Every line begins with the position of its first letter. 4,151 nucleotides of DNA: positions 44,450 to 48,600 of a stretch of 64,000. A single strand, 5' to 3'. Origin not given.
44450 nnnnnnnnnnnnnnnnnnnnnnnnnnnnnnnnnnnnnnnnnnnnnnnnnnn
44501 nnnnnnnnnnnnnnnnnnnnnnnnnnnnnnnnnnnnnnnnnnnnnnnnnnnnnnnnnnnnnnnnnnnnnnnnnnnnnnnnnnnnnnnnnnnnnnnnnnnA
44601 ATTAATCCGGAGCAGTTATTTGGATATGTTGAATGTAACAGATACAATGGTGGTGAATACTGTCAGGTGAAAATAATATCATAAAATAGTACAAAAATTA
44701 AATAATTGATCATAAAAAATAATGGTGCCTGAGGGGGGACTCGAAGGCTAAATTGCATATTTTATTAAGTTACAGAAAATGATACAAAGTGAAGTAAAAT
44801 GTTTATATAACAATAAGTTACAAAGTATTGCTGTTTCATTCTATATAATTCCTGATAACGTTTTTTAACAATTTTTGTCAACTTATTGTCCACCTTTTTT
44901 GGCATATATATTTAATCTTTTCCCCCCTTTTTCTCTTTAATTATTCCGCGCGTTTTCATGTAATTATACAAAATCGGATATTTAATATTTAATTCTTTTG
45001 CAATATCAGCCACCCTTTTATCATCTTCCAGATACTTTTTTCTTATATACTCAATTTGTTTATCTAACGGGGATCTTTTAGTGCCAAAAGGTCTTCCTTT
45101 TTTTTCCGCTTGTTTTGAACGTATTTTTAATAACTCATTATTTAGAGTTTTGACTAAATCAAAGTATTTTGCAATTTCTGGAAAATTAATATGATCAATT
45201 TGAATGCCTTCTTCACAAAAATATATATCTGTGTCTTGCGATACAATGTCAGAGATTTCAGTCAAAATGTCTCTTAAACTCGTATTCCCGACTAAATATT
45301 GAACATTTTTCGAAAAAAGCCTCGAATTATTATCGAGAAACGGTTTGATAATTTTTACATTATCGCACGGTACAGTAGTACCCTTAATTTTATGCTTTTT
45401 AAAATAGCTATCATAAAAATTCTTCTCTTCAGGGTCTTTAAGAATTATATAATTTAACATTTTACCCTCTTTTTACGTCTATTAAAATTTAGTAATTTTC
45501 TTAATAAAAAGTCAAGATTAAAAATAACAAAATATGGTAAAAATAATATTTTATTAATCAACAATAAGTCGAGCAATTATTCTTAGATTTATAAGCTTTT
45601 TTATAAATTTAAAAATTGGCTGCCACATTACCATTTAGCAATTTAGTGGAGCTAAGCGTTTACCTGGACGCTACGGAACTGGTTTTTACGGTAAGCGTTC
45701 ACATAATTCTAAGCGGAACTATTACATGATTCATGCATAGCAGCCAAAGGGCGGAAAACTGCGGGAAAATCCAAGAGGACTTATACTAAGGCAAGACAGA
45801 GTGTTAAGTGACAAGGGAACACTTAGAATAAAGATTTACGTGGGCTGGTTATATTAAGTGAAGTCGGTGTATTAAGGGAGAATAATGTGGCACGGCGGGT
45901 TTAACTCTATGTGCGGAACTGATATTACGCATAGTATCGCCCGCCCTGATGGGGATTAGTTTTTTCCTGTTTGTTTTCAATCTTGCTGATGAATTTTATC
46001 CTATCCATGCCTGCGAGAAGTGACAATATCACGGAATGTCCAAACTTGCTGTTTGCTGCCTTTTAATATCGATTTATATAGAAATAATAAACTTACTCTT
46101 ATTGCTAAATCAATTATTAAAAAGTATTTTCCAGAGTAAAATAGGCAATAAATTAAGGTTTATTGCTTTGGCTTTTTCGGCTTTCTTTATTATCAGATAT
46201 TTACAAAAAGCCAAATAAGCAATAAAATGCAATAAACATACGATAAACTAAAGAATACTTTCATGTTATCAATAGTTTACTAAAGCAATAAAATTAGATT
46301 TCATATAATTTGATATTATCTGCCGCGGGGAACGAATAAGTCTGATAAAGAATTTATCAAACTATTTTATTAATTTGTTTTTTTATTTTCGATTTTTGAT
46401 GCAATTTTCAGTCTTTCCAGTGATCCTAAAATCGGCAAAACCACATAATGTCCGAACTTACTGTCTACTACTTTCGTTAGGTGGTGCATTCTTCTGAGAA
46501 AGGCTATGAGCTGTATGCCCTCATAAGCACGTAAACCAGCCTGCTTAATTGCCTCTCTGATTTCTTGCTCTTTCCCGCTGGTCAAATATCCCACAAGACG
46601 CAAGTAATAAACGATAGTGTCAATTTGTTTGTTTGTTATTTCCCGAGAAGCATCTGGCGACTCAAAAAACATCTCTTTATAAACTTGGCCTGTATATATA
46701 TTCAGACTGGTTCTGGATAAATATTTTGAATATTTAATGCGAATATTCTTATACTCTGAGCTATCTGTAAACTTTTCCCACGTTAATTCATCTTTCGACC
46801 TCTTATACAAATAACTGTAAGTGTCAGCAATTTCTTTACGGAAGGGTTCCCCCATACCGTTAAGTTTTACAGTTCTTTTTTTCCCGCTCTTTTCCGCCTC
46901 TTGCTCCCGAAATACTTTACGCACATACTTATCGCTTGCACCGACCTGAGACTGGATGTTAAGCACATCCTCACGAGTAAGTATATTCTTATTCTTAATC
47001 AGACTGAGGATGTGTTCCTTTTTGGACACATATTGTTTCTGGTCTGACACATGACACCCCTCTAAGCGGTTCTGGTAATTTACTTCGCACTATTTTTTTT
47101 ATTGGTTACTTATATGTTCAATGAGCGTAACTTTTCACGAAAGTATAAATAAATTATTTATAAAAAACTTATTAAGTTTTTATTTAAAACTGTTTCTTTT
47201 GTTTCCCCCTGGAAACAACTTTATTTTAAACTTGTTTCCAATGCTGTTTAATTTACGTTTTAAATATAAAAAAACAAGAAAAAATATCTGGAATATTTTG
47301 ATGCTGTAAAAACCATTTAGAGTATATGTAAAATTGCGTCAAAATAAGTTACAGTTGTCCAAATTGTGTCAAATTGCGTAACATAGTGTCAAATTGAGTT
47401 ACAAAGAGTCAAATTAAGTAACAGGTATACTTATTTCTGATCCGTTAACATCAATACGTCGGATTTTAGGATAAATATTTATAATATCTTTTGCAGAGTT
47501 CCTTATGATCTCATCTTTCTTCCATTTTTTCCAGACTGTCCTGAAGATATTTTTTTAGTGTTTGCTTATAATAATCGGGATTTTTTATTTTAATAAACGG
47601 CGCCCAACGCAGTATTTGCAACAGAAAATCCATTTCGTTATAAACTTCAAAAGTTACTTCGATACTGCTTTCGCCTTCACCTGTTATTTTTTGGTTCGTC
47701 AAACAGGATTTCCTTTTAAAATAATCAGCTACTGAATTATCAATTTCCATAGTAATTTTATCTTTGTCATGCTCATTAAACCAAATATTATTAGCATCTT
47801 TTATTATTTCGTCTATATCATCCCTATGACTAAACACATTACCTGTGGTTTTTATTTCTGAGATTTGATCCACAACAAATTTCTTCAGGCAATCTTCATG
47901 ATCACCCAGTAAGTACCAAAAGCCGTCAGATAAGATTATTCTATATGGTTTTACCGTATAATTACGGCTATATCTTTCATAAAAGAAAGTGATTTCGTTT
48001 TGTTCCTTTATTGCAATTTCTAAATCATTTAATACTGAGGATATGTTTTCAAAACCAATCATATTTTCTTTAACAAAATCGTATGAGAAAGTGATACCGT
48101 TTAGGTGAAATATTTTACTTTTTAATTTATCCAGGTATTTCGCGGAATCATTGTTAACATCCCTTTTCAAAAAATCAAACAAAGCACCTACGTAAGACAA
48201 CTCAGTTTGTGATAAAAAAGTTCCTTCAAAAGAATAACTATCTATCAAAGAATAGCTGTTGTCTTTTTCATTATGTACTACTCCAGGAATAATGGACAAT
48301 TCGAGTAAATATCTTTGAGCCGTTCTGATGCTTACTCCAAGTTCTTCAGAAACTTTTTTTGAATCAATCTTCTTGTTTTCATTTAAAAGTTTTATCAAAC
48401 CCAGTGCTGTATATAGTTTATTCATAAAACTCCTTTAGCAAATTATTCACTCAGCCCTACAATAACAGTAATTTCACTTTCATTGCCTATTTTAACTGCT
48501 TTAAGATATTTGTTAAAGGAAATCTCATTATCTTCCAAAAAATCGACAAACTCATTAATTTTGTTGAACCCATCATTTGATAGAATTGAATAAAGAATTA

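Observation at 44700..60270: Integrated island bounded by a tRNA 3'-fragment att remnant directly after recJ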

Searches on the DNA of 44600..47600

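Call 17: search_rna_families(source=window, start=44600, end=47600, threshold=evalue, max_evalue=10, show_alignments=3)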
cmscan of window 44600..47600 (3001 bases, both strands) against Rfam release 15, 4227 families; matches with E-value up to 10: 7.
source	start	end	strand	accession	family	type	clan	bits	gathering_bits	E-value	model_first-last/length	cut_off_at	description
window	47354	47449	+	RF00477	snosnR66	Gene; snRNA; snoRNA; CD-box;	-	22.1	65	3.5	1-104/104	no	Small nucleolar RNA snR66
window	46159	46226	-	RF03956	mir-737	Gene; miRNA;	-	21.4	60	4.3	1-63/63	no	mir-737 microRNA precursor family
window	45124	45154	-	RF01376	CRISPR-DR63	Gene; CRISPR;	CL00015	20.7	37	6.5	1-37/37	no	CRISPR RNA direct repeat element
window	46155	46240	-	RF03578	mir-3910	Gene; miRNA;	-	20.2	95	1.4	1-82/82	no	mir-3910 microRNA precursor family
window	46158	46227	+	RF03578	mir-3910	Gene; miRNA;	-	20.1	95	1.4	1-82/82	no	mir-3910 microRNA precursor family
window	46153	46241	-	RF03323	mir-3613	Gene; miRNA;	-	17.9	91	3.2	1-86/86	no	mir-3613 microRNA precursor family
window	46671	46782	+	RF00447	IRES_Kv1_4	Cis-reg; IRES;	-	13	100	8.8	1-259/259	no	Voltage-gated potassium-channel Kv1.4 IRES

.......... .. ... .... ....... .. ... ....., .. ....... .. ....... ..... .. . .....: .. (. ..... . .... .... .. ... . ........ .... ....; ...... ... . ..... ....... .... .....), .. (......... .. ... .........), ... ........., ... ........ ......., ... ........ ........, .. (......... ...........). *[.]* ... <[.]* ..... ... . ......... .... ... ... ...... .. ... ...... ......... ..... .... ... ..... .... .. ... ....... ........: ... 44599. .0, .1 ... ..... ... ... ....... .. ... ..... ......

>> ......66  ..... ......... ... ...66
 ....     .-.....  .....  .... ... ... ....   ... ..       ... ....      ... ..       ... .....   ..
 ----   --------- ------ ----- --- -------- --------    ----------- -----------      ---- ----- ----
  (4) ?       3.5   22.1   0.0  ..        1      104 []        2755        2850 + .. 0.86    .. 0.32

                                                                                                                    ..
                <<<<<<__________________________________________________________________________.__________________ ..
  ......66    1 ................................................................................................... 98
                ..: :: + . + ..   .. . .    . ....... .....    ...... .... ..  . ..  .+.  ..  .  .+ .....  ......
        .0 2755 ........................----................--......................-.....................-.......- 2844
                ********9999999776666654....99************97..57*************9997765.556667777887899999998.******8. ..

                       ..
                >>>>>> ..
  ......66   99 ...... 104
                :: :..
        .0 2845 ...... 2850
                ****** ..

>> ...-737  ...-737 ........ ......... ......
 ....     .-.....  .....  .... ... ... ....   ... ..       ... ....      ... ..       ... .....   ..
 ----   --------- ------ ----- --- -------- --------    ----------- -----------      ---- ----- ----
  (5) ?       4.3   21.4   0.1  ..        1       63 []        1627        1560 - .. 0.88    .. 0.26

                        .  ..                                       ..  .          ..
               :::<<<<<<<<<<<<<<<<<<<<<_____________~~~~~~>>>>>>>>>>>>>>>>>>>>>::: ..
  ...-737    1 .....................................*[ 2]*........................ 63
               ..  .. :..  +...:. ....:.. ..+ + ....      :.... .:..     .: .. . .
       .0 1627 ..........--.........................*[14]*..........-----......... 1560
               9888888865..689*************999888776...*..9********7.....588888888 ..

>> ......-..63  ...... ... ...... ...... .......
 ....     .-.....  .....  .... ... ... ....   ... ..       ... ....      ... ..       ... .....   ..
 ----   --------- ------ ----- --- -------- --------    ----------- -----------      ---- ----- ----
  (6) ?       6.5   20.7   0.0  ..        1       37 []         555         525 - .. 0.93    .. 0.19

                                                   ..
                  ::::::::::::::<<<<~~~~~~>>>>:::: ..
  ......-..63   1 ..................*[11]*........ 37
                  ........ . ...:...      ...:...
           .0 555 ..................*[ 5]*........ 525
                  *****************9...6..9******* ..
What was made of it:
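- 45600..46030 (.): Noncoding stretch richer in GC (about 0.44, against about 0.22 in its flanks). Its length varies between strains. It holds copies of a CGCTTAG-type motif. No Rfam match (call 17).
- Tried and rejected: There is no Rfam hit even at E up to 10 (call 17).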

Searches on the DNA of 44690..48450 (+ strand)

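Call 19: search_dna_similar(query=window:44690-48450:+, collection=plasmids, mode=distant, max_rows=15)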
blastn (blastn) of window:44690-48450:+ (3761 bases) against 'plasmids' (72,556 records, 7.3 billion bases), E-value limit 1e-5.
No match.

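Call 20: search_dna_similar(query=window:44690-48450:+, collection=phages, mode=distant, max_rows=15)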
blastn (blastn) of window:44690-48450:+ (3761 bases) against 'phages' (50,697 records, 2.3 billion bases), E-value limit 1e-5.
No match.
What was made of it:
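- On Prophage: No DNA match in the phage collection for 44690-48450 (call 20).
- Tried and rejected: DNA of 44690-48450 has no match in the plasmid or phage collections (calls 19, 20).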

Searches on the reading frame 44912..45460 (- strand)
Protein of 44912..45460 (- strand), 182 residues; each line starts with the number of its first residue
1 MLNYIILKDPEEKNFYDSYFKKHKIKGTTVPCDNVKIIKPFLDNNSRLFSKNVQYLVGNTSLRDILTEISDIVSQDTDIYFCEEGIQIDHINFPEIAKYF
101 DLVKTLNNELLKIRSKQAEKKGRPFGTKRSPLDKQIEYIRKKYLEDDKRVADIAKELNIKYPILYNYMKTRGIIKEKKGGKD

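Call 10: search_protein_families(library=pfam, proteins=[window:44912-45460:-], max_evalue=0.01)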
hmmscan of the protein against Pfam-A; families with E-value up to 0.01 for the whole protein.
window:44912-45460:- (182 aa): 0 families
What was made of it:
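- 44912..45460 (-): Flexsi_1579, 182 aa. C-terminal invertase/resolvase-type HTH only; the N-terminal domain has no detectable family. No Pfam hit (call 10).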

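Call 15: find_encoding_contigs(protein=window:44912-45460:-, flank=10000, max_places=10)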
Protein window:44912-45460:- (182 aa): 2 contigs read that carry it; 2 places shown.
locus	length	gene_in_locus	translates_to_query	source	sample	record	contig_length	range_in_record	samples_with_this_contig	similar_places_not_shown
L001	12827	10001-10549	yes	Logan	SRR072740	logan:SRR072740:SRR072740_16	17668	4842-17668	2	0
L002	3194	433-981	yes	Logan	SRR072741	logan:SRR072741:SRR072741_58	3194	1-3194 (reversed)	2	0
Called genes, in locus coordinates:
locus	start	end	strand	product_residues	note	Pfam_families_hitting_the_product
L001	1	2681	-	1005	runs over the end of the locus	PF12705:PDDEXK_1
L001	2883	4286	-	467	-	PF01637:ATPase_2, PF13173:AAA_14, PF13401:AAA_22, PF03008:DUF234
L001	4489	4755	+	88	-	-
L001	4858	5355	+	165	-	-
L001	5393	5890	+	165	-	-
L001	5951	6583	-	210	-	-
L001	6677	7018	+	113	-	-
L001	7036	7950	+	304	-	PF13280:WYL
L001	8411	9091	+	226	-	-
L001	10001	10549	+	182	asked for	-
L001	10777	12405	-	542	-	PF01368:DHH, PF02272:DHHA1, PF17768:RecJ_OB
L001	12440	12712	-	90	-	PF14145:YrhK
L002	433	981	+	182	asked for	-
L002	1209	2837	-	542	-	PF01368:DHH, PF02272:DHHA1, PF17768:RecJ_OB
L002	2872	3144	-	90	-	PF14145:YrhK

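Call 47: search_protein_families(library=phrogs, proteins=[window:44912-45460:-, L011:1629-2678:+], max_evalue=0.01)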
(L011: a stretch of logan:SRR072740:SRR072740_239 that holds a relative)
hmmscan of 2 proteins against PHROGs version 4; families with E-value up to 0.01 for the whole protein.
window:44912-45460:- (182 aa): 5 families
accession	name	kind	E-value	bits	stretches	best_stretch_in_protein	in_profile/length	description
phrog_125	-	DNA, RNA and nucleotide metabolism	7.5e-05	23.4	1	116-178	148-210/254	DNA invertase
phrog_9759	-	DNA, RNA and nucleotide metabolism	0.0006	20.9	1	133-178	5-50/242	DNA binding protein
phrog_1303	-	DNA, RNA and nucleotide metabolism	0.0018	19.1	1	110-177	6-69/184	DNA binding protein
phrog_7545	-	DNA, RNA and nucleotide metabolism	0.0046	18.2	1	136-177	7-48/160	HNH endonuclease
phrog_4481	-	unknown function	0.0083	16.6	0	116-178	10-71/196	-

L011:1629-2678:+ (349 aa): 4 families
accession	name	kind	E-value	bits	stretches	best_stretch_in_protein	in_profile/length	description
phrog_1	-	integration and excision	4.3e-51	175.9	1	8-323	112-387/611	integrase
phrog_216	-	integration and excision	2e-18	67.5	1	152-328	12-179/301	integrase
phrog_7244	-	integration and excision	1.9e-08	34.9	1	89-245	74-225/263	integrase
phrog_12766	-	unknown function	0.00012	22.9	1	17-76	19-76/82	-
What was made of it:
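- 44912..45460 (-): PHROG DNA-invertase model matches residues 116-178 only (call 47).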

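Call 48: search_protein_families(library=padloc, proteins=[window:44912-45460:-], max_evalue=0.01)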
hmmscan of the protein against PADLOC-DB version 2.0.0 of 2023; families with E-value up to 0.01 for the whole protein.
window:44912-45460:- (182 aa): 0 families

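Call 86: search_solved_structures(query=window:44912-45460:-, max_evalue=10, show_alignments=3)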
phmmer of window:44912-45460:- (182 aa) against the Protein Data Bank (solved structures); distinct sequences matched with E-value up to 10: 50.
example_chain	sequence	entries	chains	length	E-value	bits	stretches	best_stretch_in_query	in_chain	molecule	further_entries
7swd_G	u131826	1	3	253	0.014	18.6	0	55-83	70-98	1C11 scFv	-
3wbd_A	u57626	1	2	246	0.019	18.2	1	39-89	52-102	single chain Fv fragment of mAb735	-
5iwl_B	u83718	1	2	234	0.051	16.8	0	55-85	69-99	5F9 diabody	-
8dtk_C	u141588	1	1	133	0.064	16.4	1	56-90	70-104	DH1047 Fab Heavy Chain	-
7aql_B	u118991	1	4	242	0.092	15.9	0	55-93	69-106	scFv-33H1F7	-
5jz7_C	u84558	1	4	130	0.14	15.4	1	44-102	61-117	MEDI578 scFv, heavy chain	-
7ld1_M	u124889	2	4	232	0.15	15.2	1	56-90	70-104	DH1047 heavy chain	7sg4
5gru_H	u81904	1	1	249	0.22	14.7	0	41-86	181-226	diabody protein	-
8zc5_E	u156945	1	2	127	0.26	14.5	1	49-101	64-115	Heavy chain of D1F6 Fab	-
7kqy_A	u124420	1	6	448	0.26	14.4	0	56-83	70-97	Heavy-Chain only Human Antibodies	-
9ipc_B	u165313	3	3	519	0.28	14.3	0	51-83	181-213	LH-type bispecific diabody Ex3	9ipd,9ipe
9ip8_B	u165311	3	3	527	0.3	14.2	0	56-88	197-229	HL-type bispecific diabody Ex3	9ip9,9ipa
1lmk_A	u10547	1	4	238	0.46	13.6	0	54-88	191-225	ANTI-PHOSPHATIDYLINOSITOL SPECIFIC PHOSPHOLIPASE C DIABODY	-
9ipb_D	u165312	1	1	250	0.54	13.4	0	51-83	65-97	528 Fv from LH-type bispecific diabody Ex3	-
9ip7_D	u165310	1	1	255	0.56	13.4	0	56-88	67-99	528 Fv from HL-type bispecific diabody Ex3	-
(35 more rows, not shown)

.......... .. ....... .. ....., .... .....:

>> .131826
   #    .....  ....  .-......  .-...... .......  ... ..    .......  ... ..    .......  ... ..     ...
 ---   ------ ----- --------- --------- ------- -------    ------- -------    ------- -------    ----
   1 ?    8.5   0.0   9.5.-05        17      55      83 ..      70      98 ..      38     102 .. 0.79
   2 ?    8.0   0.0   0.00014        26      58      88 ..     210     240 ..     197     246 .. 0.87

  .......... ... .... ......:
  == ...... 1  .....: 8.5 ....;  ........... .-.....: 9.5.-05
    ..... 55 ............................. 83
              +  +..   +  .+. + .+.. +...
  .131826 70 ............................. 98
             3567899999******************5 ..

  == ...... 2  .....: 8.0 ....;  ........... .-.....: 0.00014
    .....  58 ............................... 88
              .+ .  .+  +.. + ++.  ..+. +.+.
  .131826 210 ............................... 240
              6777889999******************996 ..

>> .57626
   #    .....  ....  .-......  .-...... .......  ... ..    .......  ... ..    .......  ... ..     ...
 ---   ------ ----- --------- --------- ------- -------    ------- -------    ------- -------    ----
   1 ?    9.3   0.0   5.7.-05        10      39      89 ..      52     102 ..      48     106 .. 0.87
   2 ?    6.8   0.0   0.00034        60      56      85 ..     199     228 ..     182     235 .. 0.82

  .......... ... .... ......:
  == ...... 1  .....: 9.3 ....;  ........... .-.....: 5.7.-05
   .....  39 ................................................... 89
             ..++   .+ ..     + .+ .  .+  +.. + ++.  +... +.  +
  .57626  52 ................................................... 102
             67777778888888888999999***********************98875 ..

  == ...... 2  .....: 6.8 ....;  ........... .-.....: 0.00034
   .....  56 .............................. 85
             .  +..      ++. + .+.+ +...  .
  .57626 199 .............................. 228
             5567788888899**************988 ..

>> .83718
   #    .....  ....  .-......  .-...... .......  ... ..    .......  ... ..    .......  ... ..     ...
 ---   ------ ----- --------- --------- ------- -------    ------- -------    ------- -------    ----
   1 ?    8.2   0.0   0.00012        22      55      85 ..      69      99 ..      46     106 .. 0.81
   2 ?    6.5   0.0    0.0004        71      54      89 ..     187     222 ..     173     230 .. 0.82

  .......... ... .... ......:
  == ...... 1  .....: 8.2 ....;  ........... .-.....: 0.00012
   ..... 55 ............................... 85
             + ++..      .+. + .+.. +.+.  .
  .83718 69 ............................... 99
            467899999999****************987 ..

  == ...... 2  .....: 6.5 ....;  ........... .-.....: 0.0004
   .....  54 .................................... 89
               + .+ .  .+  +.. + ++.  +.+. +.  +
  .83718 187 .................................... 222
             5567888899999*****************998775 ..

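Call 87: search_protein_families(library=ncbifam, proteins=[window:44912-45460:-, P0081], max_evalue=0.01)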
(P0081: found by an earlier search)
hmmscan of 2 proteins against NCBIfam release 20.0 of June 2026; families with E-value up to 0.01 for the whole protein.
window:44912-45460:- (182 aa): 1 family
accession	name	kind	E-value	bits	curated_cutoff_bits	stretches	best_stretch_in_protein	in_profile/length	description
NF001066.0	PRK00118.1-1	equivalog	0.0099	16.2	147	0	133-175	22-63/110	putative DNA-binding protein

P0081 (410 aa): 9 families
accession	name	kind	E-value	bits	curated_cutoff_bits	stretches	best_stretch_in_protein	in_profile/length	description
TIGR02224.1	recomb_XerC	equivalog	4.4e-21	75.5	335.15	1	109-363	15-269/295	tyrosine recombinase XerC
TIGR02225.1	recomb_XerD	equivalog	6.5e-20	71.6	329.6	1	108-363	14-266/290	site-specific tyrosine recombinase XerD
NF040815.2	recomb_XerA_Arch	equivalog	1.1e-18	67.8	220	1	109-363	14-246/263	site-specific tyrosine recombinase/integron integrase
NF001399.0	PRK00283.1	subfamily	3.7e-15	55.9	279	1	102-362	18-274/300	tyrosine recombinase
TIGR02249.1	integrase_gron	subfamily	2.7e-09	36.8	265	2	111-255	18-154/315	integron integrase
NF003462.0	PRK05084.1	equivalog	4.5e-08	32.2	267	1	227-364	205-337/360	tyrosine recombinase XerS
NF002331.0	PRK01287.1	subfamily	3.6e-07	29.5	371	1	150-364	95-305/365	site-specific tyrosine recombinase XerC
NF011946.0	PRK15417.1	equivalog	2.7e-05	23.5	435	0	198-256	115-170/337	integron integrase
NF007370.0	PRK09870.1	subfamily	0.00021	21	221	1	189-359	3-167/200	tyrosine-type DNA invertase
